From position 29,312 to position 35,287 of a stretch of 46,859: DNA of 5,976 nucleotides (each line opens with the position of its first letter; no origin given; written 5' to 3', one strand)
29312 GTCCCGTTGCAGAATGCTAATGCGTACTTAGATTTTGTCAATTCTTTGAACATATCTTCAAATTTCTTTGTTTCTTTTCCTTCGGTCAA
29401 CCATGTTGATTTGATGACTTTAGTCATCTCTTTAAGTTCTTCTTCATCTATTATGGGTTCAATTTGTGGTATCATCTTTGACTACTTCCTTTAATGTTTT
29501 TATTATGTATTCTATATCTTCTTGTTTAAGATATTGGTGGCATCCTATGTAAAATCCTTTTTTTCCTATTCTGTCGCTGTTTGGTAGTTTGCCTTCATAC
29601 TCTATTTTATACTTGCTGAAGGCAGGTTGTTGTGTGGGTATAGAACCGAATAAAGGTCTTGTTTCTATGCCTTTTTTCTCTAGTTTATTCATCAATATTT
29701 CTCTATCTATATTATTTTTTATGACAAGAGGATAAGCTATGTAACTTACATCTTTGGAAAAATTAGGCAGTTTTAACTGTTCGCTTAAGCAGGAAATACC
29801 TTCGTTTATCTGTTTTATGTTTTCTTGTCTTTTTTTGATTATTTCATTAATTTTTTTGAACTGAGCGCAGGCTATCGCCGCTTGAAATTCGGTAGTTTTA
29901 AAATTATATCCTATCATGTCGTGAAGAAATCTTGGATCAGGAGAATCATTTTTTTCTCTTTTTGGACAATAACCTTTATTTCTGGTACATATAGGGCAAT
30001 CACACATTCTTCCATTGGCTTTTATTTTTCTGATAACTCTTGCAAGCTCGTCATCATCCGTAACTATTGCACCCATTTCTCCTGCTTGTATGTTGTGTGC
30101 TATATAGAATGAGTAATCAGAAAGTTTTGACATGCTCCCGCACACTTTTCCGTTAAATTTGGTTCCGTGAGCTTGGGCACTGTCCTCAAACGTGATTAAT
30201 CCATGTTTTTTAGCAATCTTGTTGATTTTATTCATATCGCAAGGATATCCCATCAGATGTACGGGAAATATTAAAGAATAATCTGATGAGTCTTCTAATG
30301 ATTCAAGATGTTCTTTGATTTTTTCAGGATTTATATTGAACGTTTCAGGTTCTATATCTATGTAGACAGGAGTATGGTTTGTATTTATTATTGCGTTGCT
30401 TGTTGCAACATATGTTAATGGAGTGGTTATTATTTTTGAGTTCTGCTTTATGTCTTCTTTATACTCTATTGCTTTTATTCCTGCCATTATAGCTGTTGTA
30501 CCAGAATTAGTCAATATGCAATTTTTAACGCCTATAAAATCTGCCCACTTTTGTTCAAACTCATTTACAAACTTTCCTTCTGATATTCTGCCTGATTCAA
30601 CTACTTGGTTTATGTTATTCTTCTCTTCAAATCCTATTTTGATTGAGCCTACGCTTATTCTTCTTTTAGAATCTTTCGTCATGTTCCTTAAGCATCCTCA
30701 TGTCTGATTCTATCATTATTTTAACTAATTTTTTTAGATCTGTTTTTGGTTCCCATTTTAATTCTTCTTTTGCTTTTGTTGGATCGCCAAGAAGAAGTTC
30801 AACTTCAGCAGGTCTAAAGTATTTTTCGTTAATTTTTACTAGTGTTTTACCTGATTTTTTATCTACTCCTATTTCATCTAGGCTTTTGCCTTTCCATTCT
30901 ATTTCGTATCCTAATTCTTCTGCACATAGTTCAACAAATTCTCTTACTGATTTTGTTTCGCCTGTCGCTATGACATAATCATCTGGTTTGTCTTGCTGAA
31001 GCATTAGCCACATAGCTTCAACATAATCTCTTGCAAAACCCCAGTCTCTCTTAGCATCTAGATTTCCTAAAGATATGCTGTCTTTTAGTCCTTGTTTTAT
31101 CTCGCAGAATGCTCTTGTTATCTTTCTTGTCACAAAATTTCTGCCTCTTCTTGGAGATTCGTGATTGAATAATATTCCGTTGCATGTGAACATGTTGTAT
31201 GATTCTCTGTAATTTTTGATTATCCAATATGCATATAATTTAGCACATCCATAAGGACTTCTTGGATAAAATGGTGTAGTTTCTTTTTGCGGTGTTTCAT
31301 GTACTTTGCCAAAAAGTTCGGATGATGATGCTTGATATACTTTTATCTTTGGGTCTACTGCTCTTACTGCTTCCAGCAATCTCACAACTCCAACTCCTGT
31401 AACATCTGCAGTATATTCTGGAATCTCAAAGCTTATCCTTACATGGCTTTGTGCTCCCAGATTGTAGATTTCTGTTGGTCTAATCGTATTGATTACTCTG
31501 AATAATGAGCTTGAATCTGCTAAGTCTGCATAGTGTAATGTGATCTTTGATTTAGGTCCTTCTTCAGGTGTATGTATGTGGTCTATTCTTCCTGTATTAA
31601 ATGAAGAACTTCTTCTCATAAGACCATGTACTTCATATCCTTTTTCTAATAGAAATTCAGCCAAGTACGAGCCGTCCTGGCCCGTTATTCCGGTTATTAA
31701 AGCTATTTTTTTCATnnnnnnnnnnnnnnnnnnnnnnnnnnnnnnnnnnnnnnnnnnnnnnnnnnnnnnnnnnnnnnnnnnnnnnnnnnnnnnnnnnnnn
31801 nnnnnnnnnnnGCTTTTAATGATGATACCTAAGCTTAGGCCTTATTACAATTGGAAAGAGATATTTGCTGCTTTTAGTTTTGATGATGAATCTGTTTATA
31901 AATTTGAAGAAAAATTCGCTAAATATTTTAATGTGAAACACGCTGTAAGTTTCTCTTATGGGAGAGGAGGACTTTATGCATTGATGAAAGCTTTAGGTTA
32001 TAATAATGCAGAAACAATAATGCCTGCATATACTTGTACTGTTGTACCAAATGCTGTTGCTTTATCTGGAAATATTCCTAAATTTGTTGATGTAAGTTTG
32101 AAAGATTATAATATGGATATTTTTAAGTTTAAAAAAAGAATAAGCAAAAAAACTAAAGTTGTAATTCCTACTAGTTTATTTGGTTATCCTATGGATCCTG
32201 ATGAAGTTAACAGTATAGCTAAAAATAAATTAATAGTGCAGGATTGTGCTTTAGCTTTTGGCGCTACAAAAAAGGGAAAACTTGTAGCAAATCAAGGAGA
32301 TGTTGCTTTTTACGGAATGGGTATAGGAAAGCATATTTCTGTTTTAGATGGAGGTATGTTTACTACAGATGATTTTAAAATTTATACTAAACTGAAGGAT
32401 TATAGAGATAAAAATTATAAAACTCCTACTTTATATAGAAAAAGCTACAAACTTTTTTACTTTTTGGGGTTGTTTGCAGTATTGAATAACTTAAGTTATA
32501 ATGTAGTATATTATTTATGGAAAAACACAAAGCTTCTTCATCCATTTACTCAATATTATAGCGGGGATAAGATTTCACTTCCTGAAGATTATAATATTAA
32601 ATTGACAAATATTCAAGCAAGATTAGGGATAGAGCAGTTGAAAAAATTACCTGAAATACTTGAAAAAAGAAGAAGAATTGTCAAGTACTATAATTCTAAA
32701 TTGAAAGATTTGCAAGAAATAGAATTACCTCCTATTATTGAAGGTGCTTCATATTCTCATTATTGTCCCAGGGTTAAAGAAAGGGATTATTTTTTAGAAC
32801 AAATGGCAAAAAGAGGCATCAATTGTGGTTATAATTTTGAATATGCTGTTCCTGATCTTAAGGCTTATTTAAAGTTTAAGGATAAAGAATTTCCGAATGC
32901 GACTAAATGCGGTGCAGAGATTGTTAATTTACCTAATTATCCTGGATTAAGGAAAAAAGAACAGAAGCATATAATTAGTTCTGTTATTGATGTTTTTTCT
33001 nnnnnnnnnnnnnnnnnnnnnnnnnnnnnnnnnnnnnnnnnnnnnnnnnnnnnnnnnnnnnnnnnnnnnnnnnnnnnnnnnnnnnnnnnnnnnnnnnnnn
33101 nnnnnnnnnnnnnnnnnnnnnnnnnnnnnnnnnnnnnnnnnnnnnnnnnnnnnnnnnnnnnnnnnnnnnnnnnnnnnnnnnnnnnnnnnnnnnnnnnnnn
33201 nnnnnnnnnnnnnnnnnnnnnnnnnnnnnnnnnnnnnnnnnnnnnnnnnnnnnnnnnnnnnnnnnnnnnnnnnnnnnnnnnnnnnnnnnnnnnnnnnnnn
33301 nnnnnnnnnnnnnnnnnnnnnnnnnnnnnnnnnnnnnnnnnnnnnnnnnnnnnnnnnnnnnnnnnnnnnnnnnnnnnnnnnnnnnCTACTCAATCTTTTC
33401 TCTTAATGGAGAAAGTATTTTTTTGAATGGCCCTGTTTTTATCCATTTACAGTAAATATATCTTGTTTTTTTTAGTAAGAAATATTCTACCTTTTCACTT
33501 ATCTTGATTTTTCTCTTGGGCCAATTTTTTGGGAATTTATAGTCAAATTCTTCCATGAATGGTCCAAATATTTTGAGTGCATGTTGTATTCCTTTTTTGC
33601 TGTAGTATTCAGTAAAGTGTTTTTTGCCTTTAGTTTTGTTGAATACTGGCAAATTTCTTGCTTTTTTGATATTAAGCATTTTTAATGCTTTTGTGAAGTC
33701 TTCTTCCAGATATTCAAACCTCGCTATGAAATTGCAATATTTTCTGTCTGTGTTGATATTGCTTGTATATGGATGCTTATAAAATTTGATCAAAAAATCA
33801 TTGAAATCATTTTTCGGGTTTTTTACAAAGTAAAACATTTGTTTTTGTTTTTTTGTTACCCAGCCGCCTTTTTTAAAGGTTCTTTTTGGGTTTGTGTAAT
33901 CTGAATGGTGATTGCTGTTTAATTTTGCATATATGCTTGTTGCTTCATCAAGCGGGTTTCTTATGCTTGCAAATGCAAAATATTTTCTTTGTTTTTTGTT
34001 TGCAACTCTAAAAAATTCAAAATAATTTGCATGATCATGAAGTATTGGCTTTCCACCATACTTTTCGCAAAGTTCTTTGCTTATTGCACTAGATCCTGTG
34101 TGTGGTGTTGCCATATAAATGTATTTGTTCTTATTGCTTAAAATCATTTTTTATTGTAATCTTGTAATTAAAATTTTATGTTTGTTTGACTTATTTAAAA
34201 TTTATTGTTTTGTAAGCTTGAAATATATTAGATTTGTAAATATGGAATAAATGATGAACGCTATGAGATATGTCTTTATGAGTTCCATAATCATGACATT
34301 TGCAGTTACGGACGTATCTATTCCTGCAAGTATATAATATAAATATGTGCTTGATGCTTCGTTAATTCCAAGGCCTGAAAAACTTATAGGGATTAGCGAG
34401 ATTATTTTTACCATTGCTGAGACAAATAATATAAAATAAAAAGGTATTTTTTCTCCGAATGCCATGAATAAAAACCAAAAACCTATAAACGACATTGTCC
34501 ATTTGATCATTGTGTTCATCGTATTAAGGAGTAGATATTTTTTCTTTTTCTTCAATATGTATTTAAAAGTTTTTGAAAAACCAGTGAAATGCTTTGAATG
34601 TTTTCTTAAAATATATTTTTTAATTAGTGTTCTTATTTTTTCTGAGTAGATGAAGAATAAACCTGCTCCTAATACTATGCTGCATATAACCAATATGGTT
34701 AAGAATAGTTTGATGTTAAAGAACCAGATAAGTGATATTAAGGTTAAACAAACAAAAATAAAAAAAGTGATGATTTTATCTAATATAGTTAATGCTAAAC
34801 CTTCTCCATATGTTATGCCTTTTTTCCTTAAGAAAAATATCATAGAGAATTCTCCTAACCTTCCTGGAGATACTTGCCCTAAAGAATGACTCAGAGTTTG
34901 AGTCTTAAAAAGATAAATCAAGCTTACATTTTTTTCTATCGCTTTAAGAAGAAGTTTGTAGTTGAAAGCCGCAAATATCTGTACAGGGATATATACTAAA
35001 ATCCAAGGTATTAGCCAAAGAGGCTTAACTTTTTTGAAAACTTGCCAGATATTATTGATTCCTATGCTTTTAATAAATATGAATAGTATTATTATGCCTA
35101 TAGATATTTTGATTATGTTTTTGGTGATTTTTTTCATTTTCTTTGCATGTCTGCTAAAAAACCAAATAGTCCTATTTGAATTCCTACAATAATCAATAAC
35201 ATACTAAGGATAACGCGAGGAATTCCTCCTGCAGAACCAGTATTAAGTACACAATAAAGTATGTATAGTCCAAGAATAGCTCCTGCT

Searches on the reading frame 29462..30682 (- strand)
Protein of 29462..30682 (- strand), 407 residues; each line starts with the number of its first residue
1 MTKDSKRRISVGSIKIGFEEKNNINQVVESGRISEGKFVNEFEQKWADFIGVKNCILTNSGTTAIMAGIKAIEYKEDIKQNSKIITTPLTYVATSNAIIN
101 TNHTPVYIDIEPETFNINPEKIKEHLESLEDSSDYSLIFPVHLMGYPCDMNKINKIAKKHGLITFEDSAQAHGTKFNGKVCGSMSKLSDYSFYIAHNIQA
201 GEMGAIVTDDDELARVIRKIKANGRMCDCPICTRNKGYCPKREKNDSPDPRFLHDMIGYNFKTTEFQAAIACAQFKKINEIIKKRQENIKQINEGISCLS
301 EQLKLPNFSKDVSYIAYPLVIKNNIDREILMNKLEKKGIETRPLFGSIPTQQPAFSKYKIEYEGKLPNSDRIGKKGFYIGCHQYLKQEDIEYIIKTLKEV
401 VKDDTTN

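Call 38: search_protein_families(library=pfam, proteins=[window:29462-30682:-], max_evalue=0.0001)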
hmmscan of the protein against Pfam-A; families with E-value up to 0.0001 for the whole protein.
window:29462-30682:- (407 aa): 2 families
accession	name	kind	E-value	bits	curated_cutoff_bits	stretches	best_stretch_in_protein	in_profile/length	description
PF01041.23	DegT_DnrJ_EryC1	-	6.4e-92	309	19.8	1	18-397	5-359/360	DegT/DnrJ/EryC1/StrS aminotransferase family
PF00266.25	Aminotran_5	-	1.7e-06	27.7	21.5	1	37-173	43-181/371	Aminotransferase class-V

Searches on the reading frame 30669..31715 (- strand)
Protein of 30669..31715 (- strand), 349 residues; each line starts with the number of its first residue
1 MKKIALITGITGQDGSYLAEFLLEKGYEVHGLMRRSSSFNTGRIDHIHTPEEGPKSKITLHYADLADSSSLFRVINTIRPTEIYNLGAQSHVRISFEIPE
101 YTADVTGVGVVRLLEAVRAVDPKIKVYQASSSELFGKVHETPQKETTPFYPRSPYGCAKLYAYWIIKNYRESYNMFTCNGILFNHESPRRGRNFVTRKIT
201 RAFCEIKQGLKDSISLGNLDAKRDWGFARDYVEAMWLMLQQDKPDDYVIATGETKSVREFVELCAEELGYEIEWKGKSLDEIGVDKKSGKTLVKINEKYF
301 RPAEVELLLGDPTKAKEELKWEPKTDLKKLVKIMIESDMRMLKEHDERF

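Call 38: search_protein_families(library=pfam, proteins=[window:30669-31715:-], max_evalue=0.0001)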
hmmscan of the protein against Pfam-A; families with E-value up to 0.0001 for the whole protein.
window:30669-31715:- (349 aa): 3 families
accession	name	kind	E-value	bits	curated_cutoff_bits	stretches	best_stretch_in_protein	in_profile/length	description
PF16363.11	GDP_Man_Dehyd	-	3.2e-152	507.2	27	1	6-334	1-332/332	GDP-mannose 4,6 dehydratase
PF01370.27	Epimerase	-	2.9e-74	249.9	20.9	1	5-250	1-240/240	NAD dependent epimerase/dehydratase family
PF04321.23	RmlD_sub_bind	-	4.2e-08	33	27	1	6-197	4-162/287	RmlD substrate binding domain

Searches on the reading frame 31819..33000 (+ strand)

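Call 38: search_protein_families(library=pfam, proteins=[window:31819-33000:+], max_evalue=0.0001)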
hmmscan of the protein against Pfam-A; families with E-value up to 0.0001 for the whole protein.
window:31819-33000:+ (394 aa): 1 family
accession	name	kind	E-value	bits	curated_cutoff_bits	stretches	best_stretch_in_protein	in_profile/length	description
PF01041.23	DegT_DnrJ_EryC1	-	3.9e-58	197.8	19.8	1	25-389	25-359/360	DegT/DnrJ/EryC1/StrS aminotransferase family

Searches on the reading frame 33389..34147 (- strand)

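Call 38: search_protein_families(library=pfam, proteins=[window:33389-34147:-], max_evalue=0.0001)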
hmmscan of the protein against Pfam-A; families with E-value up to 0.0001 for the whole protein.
window:33389-34147:- (253 aa): 1 family
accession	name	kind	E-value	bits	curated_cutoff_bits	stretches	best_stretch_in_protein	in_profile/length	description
PF03567.20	Sulfotransfer_2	-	1.2e-05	26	22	1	3-185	31-220/252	Sulfotransferase family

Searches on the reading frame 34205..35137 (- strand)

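Call 38: search_protein_families(library=pfam, proteins=[window:34205-35137:-], max_evalue=0.0001)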
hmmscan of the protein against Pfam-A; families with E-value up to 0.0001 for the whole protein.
window:34205-35137:- (311 aa): 1 family
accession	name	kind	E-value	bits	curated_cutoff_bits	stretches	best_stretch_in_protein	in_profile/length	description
PF03706.18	LPG_synthase_TM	-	2.6e-35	122.8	33.4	1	8-294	2-299/302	Lysylphosphatidylglycerol synthase TM region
